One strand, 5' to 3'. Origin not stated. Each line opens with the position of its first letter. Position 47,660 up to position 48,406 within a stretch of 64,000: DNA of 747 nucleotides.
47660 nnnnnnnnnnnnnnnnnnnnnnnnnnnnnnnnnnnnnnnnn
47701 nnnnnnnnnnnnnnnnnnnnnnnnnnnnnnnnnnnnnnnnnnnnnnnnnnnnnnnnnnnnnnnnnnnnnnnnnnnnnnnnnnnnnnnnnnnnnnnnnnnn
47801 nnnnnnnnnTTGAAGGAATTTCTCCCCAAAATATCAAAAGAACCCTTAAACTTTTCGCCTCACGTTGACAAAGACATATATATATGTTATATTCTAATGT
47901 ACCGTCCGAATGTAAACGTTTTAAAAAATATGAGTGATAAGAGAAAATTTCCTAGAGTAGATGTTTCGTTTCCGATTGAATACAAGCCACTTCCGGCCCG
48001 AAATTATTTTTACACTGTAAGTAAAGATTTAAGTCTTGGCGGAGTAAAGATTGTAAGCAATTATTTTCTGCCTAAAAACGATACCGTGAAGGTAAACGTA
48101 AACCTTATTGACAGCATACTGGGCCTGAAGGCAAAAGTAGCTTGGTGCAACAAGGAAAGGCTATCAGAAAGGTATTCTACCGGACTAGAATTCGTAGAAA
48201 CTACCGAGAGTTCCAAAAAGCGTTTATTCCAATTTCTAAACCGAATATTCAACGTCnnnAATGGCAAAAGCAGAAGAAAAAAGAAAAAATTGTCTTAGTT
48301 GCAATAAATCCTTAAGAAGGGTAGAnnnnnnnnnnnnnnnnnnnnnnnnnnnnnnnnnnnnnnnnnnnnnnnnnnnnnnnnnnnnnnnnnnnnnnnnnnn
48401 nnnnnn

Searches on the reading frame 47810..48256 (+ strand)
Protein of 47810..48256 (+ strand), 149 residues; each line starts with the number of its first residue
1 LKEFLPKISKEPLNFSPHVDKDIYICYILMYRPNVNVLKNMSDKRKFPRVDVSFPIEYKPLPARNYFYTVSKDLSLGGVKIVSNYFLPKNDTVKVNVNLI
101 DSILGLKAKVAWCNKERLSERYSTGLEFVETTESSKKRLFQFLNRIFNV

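Call 10: search_protein_families(library=pfam, proteins=[window:47810-48256:+], max_evalue=0.001)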
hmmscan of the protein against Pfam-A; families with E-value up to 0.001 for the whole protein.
window:47810-48256:+ (149 aa): 1 family
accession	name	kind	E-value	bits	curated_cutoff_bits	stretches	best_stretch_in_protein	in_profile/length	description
PF07238.19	PilZ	-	5.4e-14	52.8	22.5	1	43-144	1-101/102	PilZ domain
